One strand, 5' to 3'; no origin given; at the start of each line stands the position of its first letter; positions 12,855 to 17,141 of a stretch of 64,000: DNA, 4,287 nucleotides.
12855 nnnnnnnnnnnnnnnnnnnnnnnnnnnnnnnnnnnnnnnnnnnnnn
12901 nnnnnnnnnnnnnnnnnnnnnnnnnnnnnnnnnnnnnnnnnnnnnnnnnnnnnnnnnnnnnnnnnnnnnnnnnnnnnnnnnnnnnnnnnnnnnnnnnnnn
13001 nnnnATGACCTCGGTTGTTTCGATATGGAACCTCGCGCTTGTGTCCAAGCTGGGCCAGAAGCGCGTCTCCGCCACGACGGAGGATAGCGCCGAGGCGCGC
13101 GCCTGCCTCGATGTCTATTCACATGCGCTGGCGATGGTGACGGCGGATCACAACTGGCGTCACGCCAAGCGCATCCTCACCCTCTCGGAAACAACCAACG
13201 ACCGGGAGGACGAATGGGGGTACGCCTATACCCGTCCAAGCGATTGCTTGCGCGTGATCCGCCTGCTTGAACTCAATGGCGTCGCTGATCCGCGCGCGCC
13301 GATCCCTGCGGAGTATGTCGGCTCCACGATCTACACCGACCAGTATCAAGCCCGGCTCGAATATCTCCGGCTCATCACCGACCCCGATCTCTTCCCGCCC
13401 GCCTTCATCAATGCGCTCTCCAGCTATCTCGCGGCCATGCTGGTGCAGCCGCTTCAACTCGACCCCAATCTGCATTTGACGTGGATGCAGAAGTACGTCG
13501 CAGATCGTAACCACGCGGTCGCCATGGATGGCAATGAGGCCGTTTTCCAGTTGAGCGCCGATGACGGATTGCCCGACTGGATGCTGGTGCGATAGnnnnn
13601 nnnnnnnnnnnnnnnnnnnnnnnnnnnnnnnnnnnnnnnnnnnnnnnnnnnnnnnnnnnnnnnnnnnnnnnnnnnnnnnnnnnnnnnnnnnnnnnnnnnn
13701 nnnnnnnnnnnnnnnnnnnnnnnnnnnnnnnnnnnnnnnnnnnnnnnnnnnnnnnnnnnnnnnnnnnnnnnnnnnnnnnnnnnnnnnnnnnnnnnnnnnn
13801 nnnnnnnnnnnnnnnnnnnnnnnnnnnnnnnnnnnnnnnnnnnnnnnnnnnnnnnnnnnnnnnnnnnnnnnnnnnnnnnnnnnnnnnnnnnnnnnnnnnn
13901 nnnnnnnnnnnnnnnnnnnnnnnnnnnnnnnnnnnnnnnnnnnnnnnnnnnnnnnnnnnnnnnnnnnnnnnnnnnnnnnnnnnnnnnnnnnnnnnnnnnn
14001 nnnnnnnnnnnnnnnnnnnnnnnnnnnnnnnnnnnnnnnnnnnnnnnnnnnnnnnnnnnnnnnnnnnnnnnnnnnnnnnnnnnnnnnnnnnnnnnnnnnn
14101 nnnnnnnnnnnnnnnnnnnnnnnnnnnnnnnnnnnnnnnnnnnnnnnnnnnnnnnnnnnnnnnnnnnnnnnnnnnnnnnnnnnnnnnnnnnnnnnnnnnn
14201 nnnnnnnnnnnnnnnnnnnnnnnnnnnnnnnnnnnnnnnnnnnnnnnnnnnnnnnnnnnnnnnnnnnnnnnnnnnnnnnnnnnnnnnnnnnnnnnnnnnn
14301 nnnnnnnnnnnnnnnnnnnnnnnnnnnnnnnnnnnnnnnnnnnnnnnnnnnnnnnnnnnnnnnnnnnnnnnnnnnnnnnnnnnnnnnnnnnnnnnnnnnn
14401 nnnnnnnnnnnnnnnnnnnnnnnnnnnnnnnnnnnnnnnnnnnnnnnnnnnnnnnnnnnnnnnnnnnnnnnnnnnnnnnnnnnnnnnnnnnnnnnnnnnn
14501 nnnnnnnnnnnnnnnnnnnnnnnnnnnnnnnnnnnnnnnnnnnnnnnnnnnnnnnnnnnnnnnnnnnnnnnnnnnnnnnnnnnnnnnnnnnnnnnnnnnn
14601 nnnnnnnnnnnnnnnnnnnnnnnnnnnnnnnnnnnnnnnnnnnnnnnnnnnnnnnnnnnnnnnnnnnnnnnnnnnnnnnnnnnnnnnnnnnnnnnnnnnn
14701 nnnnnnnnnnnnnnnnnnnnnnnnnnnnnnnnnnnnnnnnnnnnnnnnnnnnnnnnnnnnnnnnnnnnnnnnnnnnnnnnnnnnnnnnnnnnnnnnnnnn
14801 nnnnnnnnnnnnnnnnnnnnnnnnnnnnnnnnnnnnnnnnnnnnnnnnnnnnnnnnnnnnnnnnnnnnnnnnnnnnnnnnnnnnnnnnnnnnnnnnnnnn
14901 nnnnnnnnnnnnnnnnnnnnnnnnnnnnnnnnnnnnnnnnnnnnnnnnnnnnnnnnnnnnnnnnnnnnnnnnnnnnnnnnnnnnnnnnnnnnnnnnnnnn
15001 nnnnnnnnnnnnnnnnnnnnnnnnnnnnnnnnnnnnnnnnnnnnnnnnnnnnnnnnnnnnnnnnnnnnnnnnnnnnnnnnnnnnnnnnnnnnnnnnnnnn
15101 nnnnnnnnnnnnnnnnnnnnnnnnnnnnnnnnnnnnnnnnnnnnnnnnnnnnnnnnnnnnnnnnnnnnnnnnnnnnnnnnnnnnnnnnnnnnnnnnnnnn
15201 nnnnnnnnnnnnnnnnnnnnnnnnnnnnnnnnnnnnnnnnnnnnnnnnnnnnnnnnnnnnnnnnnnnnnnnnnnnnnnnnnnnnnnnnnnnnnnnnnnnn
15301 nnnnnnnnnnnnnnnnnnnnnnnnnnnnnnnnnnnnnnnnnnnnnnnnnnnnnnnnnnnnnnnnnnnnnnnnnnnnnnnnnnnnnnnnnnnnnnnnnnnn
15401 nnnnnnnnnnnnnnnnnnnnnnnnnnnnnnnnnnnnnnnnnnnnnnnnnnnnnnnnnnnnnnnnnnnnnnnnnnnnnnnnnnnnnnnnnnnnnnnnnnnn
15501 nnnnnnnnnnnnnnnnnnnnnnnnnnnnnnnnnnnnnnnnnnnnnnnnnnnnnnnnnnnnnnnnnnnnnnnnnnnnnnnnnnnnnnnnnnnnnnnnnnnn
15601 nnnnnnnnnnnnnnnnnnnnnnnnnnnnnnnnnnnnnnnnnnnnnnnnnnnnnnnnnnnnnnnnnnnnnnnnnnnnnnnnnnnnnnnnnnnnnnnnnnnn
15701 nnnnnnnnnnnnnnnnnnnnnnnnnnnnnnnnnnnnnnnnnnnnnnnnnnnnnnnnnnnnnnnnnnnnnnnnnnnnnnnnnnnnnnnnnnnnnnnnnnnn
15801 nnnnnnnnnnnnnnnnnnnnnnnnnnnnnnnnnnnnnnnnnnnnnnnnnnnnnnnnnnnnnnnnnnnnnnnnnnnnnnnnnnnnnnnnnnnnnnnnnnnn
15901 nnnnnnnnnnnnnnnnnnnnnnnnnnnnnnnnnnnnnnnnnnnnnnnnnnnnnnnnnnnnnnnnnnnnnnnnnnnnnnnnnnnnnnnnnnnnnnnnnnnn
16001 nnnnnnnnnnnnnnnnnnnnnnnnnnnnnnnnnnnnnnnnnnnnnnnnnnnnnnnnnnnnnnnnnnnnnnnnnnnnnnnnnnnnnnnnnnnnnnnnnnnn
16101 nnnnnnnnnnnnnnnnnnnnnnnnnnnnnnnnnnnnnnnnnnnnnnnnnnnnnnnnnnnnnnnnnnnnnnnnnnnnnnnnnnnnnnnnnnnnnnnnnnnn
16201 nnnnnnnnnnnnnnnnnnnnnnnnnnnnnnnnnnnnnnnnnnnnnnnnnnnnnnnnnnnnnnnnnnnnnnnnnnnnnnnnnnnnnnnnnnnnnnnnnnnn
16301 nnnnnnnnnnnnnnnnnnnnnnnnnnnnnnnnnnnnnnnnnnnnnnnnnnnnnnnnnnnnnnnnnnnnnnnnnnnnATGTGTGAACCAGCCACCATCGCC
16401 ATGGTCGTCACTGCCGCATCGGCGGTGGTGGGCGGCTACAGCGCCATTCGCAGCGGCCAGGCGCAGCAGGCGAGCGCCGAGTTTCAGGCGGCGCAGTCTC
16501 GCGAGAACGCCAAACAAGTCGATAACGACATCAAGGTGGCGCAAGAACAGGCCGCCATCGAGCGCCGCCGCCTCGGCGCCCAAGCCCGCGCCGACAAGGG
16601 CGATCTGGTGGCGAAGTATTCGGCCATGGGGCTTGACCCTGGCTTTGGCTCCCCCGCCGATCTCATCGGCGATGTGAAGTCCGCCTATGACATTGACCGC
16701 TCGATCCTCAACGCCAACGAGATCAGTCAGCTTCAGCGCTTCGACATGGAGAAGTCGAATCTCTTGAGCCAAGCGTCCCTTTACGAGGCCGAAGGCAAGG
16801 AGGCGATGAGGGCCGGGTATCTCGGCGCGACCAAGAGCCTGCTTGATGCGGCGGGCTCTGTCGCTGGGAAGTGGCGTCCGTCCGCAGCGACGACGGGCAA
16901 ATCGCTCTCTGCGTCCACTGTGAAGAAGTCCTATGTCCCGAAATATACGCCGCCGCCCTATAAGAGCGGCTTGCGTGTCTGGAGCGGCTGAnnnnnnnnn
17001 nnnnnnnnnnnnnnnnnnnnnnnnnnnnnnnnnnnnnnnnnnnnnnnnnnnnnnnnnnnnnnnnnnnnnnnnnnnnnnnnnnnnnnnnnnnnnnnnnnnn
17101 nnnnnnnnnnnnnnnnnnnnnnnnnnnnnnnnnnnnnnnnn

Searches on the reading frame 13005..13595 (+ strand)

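Call 81: search_protein_families(library=phrogs, proteins=[window:13005-13595:+], max_evalue=0.001)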
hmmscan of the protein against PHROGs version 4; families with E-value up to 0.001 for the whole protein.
window:13005-13595:+ (196 aa): 2 families
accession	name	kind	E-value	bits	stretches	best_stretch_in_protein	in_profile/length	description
phrog_394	-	tail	5.7e-39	134.6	1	1-179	1-174/190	tail protein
phrog_9239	-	tail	8.8e-15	55.1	1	1-180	1-175/741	tail tubular protein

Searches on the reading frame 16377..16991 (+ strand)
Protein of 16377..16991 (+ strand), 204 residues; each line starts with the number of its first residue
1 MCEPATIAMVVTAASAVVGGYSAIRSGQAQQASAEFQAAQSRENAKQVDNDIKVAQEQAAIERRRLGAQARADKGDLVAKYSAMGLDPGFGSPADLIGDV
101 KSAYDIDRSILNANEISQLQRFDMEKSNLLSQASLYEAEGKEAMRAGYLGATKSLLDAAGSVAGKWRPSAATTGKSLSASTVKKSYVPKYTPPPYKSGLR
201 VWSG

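Call 7: search_protein_families(library=phrogs, proteins=[window:16377-16991:+], max_evalue=0.001)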
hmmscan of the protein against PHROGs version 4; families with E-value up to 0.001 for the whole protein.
window:16377-16991:+ (204 aa): 2 families
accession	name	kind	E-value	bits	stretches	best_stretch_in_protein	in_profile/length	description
phrog_418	-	head and packaging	8.9e-18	65.9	1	1-175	1-162/166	internal virion protein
phrog_805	-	head and packaging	0.00047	21.3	1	1-61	1-62/189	internal virion protein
